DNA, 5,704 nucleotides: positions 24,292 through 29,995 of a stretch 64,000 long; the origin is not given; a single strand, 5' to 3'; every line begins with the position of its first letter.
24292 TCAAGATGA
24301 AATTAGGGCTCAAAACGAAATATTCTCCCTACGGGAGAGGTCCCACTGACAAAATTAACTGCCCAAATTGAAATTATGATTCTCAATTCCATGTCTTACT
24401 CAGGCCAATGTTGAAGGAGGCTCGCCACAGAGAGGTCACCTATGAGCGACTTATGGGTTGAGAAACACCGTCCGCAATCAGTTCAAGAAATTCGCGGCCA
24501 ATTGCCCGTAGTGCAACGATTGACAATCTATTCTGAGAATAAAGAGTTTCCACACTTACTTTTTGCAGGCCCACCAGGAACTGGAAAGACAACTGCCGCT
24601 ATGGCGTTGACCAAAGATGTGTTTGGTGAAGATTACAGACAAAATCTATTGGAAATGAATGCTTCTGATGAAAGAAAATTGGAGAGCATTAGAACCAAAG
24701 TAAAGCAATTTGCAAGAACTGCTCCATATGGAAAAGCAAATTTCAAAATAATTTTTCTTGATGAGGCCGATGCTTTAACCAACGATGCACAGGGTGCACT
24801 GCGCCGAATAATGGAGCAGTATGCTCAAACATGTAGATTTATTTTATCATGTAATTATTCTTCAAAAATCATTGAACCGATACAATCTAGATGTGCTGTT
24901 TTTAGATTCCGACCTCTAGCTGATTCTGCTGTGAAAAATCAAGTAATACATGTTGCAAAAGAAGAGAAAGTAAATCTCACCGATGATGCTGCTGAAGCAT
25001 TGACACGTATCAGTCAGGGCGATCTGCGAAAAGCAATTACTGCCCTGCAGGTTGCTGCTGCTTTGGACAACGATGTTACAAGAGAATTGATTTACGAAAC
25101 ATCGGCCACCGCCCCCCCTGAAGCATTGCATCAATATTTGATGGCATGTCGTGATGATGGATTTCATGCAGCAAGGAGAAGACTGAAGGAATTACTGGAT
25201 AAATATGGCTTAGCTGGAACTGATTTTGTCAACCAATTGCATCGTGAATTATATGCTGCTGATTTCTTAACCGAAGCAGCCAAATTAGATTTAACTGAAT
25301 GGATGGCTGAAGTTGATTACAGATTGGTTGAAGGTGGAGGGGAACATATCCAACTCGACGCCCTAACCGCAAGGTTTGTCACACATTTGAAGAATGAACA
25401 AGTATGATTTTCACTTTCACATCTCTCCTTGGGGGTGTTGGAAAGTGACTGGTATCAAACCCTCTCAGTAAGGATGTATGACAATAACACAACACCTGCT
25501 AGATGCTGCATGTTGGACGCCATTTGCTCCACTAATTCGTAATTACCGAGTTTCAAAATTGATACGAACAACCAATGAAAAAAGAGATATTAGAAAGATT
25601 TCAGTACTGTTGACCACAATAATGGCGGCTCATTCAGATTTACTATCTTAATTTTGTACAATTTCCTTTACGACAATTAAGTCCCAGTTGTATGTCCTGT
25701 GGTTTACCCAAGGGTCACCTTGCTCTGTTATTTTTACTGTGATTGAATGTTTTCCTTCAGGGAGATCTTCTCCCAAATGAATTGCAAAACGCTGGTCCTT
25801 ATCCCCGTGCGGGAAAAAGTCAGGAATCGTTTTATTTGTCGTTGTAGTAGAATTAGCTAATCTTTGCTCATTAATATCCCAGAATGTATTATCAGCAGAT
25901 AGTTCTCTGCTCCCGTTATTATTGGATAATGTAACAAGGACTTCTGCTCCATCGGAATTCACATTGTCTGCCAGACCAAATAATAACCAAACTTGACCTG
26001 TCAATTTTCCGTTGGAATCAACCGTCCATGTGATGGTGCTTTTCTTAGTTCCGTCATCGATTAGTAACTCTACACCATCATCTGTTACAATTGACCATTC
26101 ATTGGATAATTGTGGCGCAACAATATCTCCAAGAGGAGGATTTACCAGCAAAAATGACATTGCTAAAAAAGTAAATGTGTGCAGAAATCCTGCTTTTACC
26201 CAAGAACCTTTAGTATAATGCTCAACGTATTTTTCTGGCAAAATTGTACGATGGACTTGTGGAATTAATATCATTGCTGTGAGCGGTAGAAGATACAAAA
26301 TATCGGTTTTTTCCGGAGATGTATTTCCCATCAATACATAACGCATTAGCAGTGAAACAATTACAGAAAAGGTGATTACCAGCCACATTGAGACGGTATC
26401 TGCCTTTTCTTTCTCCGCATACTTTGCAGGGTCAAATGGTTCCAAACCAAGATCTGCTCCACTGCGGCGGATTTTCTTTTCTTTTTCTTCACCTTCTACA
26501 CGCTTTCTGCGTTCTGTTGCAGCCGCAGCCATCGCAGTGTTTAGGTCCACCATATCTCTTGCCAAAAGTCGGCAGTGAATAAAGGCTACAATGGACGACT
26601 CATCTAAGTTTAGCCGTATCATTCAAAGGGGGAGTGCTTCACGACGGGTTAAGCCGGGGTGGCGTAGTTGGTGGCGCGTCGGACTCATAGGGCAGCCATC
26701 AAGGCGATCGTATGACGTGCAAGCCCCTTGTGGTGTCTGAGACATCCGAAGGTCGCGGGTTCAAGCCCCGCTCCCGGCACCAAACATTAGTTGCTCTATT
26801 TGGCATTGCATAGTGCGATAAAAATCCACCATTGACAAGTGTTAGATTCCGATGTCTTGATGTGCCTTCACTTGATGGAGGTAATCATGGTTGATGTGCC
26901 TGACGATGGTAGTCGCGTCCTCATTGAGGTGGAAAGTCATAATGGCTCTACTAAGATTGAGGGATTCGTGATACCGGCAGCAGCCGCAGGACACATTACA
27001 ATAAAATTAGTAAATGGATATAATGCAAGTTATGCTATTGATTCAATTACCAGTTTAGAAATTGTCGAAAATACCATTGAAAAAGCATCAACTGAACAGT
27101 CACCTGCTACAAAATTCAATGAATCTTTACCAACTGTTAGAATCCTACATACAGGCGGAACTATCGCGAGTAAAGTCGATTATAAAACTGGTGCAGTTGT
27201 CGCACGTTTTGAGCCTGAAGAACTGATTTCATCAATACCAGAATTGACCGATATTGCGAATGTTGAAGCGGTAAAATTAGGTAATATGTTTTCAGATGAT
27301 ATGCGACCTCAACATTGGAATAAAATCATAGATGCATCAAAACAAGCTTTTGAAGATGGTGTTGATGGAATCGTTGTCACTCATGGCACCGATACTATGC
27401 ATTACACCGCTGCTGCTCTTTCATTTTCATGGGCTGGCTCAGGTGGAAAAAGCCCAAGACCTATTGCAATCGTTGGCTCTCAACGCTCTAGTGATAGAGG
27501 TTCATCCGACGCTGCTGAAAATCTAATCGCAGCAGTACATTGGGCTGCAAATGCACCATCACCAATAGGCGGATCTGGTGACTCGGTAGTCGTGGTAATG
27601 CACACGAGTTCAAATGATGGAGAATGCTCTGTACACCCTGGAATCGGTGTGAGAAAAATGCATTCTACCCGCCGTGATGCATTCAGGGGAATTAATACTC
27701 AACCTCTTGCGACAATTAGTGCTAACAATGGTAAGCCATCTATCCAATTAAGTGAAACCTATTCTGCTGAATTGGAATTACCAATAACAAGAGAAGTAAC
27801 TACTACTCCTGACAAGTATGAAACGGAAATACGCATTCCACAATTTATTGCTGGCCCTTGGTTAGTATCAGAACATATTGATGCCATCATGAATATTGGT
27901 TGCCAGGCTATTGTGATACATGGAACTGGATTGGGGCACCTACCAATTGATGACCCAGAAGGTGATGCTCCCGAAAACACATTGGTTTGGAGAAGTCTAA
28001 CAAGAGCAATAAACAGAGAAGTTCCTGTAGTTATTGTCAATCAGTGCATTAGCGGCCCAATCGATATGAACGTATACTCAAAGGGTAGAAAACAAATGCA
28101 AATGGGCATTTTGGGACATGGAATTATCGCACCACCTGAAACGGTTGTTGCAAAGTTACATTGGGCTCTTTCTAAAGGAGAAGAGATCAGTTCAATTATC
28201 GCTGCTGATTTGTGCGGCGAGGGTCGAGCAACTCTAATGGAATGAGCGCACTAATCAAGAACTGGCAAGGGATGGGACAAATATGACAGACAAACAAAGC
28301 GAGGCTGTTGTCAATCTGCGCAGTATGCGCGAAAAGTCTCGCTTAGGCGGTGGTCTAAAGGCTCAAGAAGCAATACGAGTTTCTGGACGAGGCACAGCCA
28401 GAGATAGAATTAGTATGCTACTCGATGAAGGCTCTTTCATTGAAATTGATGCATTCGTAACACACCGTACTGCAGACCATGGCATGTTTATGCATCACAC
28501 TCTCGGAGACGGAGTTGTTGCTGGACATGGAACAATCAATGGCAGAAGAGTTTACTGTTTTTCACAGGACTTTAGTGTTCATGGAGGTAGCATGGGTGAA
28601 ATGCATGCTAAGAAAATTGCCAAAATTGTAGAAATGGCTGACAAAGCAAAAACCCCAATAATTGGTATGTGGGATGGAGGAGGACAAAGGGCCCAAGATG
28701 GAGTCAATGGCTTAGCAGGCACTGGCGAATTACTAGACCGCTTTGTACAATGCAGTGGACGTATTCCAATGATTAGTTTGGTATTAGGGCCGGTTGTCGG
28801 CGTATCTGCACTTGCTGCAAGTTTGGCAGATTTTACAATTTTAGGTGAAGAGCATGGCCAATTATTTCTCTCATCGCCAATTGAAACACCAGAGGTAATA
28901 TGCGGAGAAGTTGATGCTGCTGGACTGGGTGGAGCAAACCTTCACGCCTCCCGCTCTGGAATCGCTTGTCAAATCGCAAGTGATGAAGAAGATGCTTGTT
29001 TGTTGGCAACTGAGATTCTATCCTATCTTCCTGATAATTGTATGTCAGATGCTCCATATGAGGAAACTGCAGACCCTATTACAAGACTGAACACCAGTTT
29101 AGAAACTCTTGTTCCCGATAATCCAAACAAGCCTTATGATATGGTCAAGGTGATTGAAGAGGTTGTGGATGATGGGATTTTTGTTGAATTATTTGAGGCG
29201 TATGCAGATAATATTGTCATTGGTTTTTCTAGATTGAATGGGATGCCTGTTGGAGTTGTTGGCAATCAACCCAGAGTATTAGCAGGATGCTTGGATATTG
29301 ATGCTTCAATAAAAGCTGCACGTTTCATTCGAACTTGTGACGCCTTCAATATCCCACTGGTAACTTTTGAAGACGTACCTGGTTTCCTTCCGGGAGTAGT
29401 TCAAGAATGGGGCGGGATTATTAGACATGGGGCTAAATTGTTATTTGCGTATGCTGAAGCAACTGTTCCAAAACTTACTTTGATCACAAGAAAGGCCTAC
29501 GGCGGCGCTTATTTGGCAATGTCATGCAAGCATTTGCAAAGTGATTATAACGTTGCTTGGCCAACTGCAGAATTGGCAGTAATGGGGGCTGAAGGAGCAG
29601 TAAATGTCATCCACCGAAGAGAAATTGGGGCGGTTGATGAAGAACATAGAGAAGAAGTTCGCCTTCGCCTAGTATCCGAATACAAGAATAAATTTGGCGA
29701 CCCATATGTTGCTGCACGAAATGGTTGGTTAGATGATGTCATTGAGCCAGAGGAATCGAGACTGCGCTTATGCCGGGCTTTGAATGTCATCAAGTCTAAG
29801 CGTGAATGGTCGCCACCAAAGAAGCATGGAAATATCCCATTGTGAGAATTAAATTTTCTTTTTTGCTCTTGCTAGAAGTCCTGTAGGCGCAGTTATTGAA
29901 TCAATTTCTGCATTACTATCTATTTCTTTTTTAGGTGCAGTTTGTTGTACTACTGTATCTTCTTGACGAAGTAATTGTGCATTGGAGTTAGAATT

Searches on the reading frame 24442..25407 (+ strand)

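Call 74: search_protein_families(library=pfam, proteins=[window:24442-25407:+], max_evalue=0.001)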
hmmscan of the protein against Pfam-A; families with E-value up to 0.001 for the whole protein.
window:24442-25407:+ (321 aa): 16 families
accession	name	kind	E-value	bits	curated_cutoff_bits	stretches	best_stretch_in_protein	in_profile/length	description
PF08542.16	Rep_fac_C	-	4.6e-19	69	23.6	1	225-311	2-88/88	Replication factor C C-terminal domain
PF00004.35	AAA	-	9.1e-17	62.2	21.2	1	39-157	1-129/131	ATPase family associated with various cellular activities (AAA)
PF13177.12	DNA_pol3_delta2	-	1.9e-13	51.1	27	1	77-159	80-160/161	DNA polymerase III, delta subunit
PF21960.2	RCF1-5-like_lid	-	2.9e-07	30.8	27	1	170-206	5-42/43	RCF1/5-like, AAA+ ATPase lid domain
PF13173.12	AAA_14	-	6.7e-07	29.8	27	1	39-150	5-114/129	AAA domain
PF05496.18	RuvB_N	-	2.2e-06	28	27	1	10-61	2-58/159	Holliday junction DNA helicase RuvB P-loop domain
PF16193.11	AAA_assoc_2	-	3.3e-06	27.7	34.3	1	174-211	2-39/81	AAA C-terminal domain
PF03215.21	Rad17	-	4.8e-06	27.1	23.8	1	3-95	7-104/186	Rad17 P-loop domain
PF25199.1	nSTAND_NTPase5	-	7.5e-06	26.3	34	1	29-139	34-134/145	Novel STAND NTPase 5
PF01078.27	Mg_chelatase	-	5e-05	23.2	20.3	0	16-76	4-61/207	Magnesium chelatase, subunit ChlI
PF13401.12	AAA_22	-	7.2e-05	23.5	27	0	39-130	8-81/130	AAA domain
PF07728.20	AAA_5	-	0.00013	22.4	22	1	38-126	1-92/139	AAA domain (dynein-related subfamily)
PF25361.1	AAA_lid_RFC1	-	0.00017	21.4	34.9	1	163-210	3-50/59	RFC1-like, AAA+ ATPase lid domain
PF20720.3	nSTAND3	-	0.00026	21.1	27.2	1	38-89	19-67/155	Novel STAND NTPase 3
PF07724.20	AAA_2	-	0.00028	21.4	27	1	38-126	5-101/166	AAA domain (Cdc48 subfamily)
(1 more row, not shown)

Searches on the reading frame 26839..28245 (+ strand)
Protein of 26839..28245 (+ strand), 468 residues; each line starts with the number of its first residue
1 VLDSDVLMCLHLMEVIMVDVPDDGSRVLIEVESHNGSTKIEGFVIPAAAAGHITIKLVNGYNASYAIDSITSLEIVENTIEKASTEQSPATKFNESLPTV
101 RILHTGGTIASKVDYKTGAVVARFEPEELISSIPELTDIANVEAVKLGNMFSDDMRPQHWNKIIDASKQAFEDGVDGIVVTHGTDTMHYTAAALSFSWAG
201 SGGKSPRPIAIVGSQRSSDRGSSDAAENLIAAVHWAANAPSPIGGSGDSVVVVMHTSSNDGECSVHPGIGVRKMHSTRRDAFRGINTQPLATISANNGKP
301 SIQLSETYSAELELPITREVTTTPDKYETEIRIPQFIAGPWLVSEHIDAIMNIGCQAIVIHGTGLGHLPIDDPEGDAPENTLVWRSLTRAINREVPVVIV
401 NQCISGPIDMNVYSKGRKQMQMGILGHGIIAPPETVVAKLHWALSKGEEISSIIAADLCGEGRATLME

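Call 74: search_protein_families(library=pfam, proteins=[window:26839-28245:+], max_evalue=0.001)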
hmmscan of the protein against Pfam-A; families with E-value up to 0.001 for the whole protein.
window:26839-28245:+ (468 aa): 3 families
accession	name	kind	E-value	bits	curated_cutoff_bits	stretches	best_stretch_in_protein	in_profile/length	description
PF00710.25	Asparaginase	-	1.6e-55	188.1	22.5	1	100-296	2-183/193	Asparaginase, N-terminal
PF17763.6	Asparaginase_C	-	2.4e-16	60.2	34.6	1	345-453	14-110/114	Glutaminase/Asparaginase C-terminal domain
PF18195.6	GatD_N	-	6.6e-05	22.6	25.7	1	29-74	7-52/54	GatD N-terminal domain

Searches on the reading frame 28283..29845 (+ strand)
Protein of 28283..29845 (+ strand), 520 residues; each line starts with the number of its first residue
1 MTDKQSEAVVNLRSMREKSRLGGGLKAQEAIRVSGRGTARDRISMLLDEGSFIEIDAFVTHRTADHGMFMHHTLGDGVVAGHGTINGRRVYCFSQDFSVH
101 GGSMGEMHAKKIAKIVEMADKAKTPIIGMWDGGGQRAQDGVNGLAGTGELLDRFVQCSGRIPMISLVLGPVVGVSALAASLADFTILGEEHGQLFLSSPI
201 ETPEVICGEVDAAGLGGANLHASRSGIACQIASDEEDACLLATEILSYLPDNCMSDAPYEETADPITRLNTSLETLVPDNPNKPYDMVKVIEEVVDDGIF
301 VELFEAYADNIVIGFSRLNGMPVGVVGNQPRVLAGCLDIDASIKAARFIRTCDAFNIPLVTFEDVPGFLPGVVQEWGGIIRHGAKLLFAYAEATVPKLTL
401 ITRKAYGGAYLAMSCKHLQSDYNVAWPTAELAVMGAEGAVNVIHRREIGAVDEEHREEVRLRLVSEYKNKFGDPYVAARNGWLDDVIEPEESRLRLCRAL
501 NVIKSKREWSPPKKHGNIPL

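Call 74: search_protein_families(library=pfam, proteins=[window:28283-29845:+], max_evalue=0.001)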
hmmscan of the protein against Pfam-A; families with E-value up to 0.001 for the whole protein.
window:28283-29845:+ (520 aa): 2 families
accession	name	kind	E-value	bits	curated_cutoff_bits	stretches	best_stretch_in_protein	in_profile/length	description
PF01039.27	Carboxyl_trans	-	1.8e-158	528.6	22.3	1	34-518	5-493/493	Carboxyl transferase domain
PF03255.19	ACCA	-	1.4e-09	38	23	1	276-415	58-206/310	Acetyl co-enzyme A carboxylase carboxyltransferase-like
